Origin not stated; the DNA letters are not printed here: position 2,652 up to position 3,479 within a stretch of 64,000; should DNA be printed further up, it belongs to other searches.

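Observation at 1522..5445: Candidate minimal aromatic polyketide / phenolic lipid pathway: methyltransferase, FAD enzyme, TcmN-like cyclase and a single FabF-like KS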

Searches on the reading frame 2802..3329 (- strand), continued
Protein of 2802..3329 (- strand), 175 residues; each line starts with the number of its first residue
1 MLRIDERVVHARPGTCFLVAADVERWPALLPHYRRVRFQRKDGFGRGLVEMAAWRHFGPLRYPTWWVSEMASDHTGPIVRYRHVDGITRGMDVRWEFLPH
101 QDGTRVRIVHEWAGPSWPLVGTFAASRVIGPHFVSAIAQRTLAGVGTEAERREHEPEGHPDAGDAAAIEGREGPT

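Call 78: search_solved_structures(query=L089:5582-6805:+, max_evalue=1e-60, show_alignments=5)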
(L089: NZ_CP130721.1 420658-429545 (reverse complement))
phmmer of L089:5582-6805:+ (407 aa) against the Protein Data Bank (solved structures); distinct sequences matched with E-value up to 1e-60: 10.
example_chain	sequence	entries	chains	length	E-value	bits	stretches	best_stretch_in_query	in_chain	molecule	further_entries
6kxd_A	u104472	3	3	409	2.2e-105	356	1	5-405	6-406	Ketosynthase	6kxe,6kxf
9s5h_B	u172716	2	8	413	1.5e-89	304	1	6-403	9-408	3-oxoacyl-(Acyl-carrier-protein) synthase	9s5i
1j3n_A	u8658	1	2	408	5.9e-70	239.4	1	7-405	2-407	3-oxoacyl-(acyl-carrier protein) synthase II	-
5sxo_A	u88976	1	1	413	4.3e-66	226.7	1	6-406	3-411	3-oxoacyl-[acyl-carrier-protein] synthase 2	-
3o04_A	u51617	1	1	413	1.5e-65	224.9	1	6-406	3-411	beta-keto-acyl carrier protein synthase II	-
8z5c_A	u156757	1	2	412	8.5e-62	212.6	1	7-403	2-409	3-oxoacyl-[acyl-carrier-protein] synthase 2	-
8z5e_A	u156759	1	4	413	6.8e-61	209.6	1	6-403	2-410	3-oxoacyl-[acyl-carrier-protein] synthase 2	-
4ls6_A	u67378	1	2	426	7.4e-61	209.5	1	7-403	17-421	3-oxoacyl-[acyl-carrier-protein] synthase 2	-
4ls5_A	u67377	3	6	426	8e-61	209.3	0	7-403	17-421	3-oxoacyl-[acyl-carrier-protein] synthase 2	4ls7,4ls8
8z5d_A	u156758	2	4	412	8.6e-61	209.2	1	7-403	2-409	3-oxoacyl-[acyl-carrier-protein] synthase 2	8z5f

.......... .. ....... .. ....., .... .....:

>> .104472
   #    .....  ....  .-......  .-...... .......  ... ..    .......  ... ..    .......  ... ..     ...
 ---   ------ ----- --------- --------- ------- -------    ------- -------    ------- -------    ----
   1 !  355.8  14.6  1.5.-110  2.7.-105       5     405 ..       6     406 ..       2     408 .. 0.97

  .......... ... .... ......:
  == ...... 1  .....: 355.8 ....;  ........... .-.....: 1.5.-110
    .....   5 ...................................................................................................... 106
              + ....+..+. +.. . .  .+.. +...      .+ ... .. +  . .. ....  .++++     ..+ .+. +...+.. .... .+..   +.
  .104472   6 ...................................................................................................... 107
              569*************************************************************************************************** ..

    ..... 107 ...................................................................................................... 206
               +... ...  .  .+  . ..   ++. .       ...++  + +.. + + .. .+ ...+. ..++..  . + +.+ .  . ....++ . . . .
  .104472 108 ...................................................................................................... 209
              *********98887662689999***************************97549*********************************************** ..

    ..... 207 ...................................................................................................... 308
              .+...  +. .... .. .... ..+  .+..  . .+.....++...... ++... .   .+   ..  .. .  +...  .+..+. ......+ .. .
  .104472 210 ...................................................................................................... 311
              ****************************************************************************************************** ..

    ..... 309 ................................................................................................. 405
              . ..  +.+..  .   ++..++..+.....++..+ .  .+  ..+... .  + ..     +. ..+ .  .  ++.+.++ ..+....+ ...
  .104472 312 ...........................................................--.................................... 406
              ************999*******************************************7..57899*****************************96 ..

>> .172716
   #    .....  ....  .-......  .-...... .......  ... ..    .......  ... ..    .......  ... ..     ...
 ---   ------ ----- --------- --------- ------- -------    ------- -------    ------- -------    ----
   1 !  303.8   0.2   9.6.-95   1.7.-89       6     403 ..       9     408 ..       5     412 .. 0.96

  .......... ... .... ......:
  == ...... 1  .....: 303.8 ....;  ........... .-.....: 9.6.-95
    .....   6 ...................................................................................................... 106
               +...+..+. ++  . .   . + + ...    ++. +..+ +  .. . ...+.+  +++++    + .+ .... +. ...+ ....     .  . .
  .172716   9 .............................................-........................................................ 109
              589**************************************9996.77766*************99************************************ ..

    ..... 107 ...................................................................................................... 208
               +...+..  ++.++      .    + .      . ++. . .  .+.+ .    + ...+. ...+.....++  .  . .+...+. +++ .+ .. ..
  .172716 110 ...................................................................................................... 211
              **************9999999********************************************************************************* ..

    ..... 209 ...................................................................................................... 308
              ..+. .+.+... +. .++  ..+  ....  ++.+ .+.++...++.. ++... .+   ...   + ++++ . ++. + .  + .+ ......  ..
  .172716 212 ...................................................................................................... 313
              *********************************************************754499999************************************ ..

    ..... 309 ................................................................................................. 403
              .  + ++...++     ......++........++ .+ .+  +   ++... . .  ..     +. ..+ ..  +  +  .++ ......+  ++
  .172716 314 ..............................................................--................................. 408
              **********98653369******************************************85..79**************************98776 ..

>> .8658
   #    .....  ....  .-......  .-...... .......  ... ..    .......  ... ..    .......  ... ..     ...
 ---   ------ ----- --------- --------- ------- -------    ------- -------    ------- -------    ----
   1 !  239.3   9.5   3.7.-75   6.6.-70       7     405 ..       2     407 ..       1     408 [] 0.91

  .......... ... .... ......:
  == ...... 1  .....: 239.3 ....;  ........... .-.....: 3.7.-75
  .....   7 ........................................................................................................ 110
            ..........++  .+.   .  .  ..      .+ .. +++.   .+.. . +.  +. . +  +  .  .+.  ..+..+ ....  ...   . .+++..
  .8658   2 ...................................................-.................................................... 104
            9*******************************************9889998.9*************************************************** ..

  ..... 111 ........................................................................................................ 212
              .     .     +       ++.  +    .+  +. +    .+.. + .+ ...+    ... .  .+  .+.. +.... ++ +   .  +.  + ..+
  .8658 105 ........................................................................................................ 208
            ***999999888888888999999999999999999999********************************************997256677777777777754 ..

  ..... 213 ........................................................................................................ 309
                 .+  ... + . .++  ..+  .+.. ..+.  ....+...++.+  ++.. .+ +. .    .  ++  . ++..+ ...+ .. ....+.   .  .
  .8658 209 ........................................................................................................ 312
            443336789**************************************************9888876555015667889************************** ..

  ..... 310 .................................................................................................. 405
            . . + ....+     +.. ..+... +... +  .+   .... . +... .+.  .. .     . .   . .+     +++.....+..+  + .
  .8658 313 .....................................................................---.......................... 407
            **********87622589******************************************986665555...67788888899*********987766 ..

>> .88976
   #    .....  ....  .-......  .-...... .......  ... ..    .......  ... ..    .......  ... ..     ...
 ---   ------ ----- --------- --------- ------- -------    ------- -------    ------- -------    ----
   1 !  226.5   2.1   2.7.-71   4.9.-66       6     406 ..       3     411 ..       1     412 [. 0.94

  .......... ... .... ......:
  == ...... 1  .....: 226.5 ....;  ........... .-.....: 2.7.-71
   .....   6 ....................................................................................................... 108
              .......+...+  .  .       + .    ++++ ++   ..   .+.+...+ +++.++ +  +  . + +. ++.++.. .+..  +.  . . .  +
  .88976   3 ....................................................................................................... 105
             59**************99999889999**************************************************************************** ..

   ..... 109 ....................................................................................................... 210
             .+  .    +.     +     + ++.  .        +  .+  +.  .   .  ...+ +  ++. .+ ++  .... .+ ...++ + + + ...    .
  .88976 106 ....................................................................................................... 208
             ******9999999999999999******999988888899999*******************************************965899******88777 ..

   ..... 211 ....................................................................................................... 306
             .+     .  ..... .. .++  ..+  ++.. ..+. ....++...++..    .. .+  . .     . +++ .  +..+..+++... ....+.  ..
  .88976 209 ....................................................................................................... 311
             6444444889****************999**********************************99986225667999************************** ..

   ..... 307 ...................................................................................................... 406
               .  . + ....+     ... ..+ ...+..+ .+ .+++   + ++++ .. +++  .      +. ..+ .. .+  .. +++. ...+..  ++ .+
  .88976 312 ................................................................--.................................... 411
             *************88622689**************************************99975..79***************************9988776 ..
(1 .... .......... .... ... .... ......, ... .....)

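Call 92: search_protein_families(library=ncbifam, proteins=[L001:8515-9771:+, L002:8483-9772:+, L012:9477-10718:+, L017:9434-10678:+, L019:9414-10673:+, L026:9503-10744:+, L028:9425-10684:+, L038:9467-10714:+, L043:9471-10721:+, L079:9451-10704:+], max_evalue=1e-120)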
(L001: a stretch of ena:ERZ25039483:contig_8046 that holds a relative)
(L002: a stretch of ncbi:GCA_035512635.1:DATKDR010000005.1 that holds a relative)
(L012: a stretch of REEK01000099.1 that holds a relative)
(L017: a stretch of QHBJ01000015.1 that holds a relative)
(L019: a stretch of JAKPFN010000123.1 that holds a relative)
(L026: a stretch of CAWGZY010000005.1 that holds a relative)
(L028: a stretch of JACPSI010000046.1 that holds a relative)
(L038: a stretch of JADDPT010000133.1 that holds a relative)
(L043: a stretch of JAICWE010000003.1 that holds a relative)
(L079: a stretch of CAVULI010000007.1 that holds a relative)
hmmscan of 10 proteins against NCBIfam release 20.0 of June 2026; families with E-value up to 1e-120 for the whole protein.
L001:8515-9771:+ (418 aa): 2 families
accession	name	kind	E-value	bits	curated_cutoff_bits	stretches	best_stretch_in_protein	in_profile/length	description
TIGR03150.1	fabF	equivalog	2.4e-143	477.7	493.75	1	11-416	2-407/407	beta-ketoacyl-ACP synthase II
NF005589.0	PRK07314.1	subfamily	1.5e-137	458.7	387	1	11-417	5-411/413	beta-ketoacyl-ACP synthase II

L002:8483-9772:+ (429 aa): 3 families
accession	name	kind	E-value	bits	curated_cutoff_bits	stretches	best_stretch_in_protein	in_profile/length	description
TIGR03150.1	fabF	equivalog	4.7e-154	513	493.75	1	7-411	2-406/407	beta-ketoacyl-ACP synthase II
NF005589.0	PRK07314.1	subfamily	4.4e-150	500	387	1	5-414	3-412/413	beta-ketoacyl-ACP synthase II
NF004970.0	PRK06333.1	subfamily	1e-124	416.6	525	1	4-414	2-422/424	beta-ketoacyl-ACP synthase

L012:9477-10718:+ (413 aa): 2 families
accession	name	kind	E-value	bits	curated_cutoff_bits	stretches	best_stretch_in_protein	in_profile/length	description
TIGR03150.1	fabF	equivalog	3.1e-135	451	493.75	1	3-409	1-407/407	beta-ketoacyl-ACP synthase II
NF005589.0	PRK07314.1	subfamily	3.7e-135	450.9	387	1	2-411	3-412/413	beta-ketoacyl-ACP synthase II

L017:9434-10678:+ (414 aa): 2 families
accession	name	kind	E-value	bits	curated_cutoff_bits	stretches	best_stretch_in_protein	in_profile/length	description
TIGR03150.1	fabF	equivalog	9.3e-134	446.1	493.75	1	8-411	1-407/407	beta-ketoacyl-ACP synthase II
NF005589.0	PRK07314.1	subfamily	5.4e-130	433.9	387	1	7-412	3-411/413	beta-ketoacyl-ACP synthase II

L019:9414-10673:+ (419 aa): 4 families
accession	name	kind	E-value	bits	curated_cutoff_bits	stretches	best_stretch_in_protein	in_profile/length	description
TIGR03150.1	fabF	equivalog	1.1e-162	541.3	493.75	1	10-415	1-406/407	beta-ketoacyl-ACP synthase II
NF005589.0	PRK07314.1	subfamily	4.2e-157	523.1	387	1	9-418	3-412/413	beta-ketoacyl-ACP synthase II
NF004970.0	PRK06333.1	subfamily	3.8e-133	444.4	525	1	9-418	3-422/424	beta-ketoacyl-ACP synthase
NF006274.0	PRK08439.1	equivalog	2.1e-125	418.7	621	1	10-415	2-403/406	beta-ketoacyl-ACP synthase II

L026:9503-10744:+ (413 aa): 3 families
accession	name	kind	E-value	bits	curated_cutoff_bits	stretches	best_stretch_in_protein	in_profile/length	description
TIGR03150.1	fabF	equivalog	4e-146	486.9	493.75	1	4-408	1-406/407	beta-ketoacyl-ACP synthase II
NF005589.0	PRK07314.1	subfamily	3.7e-144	480.5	387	1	1-411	1-412/413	beta-ketoacyl-ACP synthase II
NF004970.0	PRK06333.1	subfamily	6e-123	410.8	525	1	1-412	1-423/424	beta-ketoacyl-ACP synthase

L028:9425-10684:+ (419 aa): 2 families
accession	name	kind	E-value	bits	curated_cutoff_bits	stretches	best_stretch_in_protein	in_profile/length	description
TIGR03150.1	fabF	equivalog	3.8e-151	503.4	493.75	1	9-414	1-406/407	beta-ketoacyl-ACP synthase II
NF005589.0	PRK07314.1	subfamily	6.3e-148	492.9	387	1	6-417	1-412/413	beta-ketoacyl-ACP synthase II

L038:9467-10714:+ (415 aa): 2 families
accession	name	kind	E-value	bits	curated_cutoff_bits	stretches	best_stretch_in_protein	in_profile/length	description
TIGR03150.1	fabF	equivalog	4.8e-152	506.4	493.75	1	4-410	1-406/407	beta-ketoacyl-ACP synthase II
NF005589.0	PRK07314.1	subfamily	8.7e-149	495.7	387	1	1-412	1-411/413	beta-ketoacyl-ACP synthase II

L043:9471-10721:+ (416 aa): 3 families
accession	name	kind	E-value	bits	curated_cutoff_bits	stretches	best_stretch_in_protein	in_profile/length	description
TIGR03150.1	fabF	equivalog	1.7e-155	517.8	493.75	1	5-411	1-407/407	beta-ketoacyl-ACP synthase II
NF005589.0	PRK07314.1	subfamily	2.4e-152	507.4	387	1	4-413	3-412/413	beta-ketoacyl-ACP synthase II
NF004970.0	PRK06333.1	subfamily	5.3e-121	404.4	525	1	4-412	3-421/424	beta-ketoacyl-ACP synthase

L079:9451-10704:+ (417 aa): 2 families
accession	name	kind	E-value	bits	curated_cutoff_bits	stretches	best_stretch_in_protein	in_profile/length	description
TIGR03150.1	fabF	equivalog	7.4e-146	486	493.75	1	7-413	1-406/407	beta-ketoacyl-ACP synthase II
NF005589.0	PRK07314.1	subfamily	6.3e-142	473.1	387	1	6-416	3-412/413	beta-ketoacyl-ACP synthase II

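Call 94: list_cluster_members(proteins=[P0254, P0131, P0184])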
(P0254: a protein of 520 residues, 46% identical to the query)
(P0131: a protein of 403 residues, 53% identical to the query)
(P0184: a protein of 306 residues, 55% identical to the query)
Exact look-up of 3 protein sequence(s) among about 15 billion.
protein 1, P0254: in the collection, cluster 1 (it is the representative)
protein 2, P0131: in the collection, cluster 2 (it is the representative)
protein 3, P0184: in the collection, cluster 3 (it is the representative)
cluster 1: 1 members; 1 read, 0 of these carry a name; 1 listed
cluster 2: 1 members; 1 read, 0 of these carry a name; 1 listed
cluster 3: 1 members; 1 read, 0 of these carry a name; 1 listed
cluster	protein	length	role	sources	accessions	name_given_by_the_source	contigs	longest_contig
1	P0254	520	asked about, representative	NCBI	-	-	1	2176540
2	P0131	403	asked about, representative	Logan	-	-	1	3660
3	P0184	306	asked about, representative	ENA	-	-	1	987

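Call 95: find_encoding_contigs(protein=P0001, flank=10000, max_places=2)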
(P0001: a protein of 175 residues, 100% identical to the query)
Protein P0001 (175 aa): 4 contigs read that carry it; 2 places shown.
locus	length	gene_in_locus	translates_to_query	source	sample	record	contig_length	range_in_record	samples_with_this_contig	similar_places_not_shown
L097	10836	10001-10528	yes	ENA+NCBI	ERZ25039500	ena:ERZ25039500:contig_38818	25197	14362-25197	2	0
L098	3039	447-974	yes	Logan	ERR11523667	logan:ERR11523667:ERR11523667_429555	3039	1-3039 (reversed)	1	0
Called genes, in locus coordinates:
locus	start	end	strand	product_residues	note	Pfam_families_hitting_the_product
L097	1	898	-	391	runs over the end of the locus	PF01293:PEPCK_ATP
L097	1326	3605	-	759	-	PF00390:malic, PF03949:Malic_M, PF01515:PTA_PTB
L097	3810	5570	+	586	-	-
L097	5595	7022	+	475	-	PF01979:Amidohydro_1, PF07969:Amidohydro_3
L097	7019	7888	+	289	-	PF01545:Cation_efflux, PF16916:ZT_dimer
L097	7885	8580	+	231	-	PF13489:Methyltransf_23, PF01209:Ubie_methyltran, PF08241:Methyltransf_11, PF08242:Methyltransf_12 (weak), PF13649:Methyltransf_25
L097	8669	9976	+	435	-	PF01266:DAO (weak), PF01494:FAD_binding_3, PF04820:Trp_halogenase (faint), PF05834:Lycopene_cycl (faint), PF13450:NAD_binding_8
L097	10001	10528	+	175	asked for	PF03364:Polyketide_cyc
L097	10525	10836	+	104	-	?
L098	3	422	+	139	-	?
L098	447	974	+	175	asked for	PF03364:Polyketide_cyc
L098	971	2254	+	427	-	PF00109:ketoacyl-synt, PF02801:Ketoacyl-synt_C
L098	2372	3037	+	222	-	?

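Call 96: find_encoding_contigs(protein=P0024, flank=7000, max_places=1)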
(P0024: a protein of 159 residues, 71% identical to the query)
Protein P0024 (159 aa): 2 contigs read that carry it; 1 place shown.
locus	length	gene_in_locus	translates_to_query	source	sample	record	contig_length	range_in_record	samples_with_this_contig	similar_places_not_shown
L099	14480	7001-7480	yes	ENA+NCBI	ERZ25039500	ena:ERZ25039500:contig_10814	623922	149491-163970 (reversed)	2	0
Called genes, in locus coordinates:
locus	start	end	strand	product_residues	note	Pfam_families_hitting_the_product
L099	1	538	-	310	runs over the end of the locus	PF00291:PALP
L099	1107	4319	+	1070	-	PF19543:GH123_N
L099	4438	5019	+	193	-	-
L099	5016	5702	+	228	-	PF13489:Methyltransf_23 (faint), PF13847:Methyltransf_31 (faint), PF08241:Methyltransf_11, PF13649:Methyltransf_25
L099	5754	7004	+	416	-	PF01266:DAO (weak), PF01494:FAD_binding_3, PF04820:Trp_halogenase (faint), PF05834:Lycopene_cycl (faint), PF13450:NAD_binding_8 (weak)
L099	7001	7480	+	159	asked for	PF03364:Polyketide_cyc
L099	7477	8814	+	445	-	PF00109:ketoacyl-synt, PF02801:Ketoacyl-synt_C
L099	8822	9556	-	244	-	PF04264:YceI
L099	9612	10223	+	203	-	PF00881:Nitroreductase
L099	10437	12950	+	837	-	PF00069:Pkinase, PF07714:PK_Tyr_Ser-Thr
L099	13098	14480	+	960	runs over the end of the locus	PF13385:Laminin_G_3, PF09134:Invasin_D3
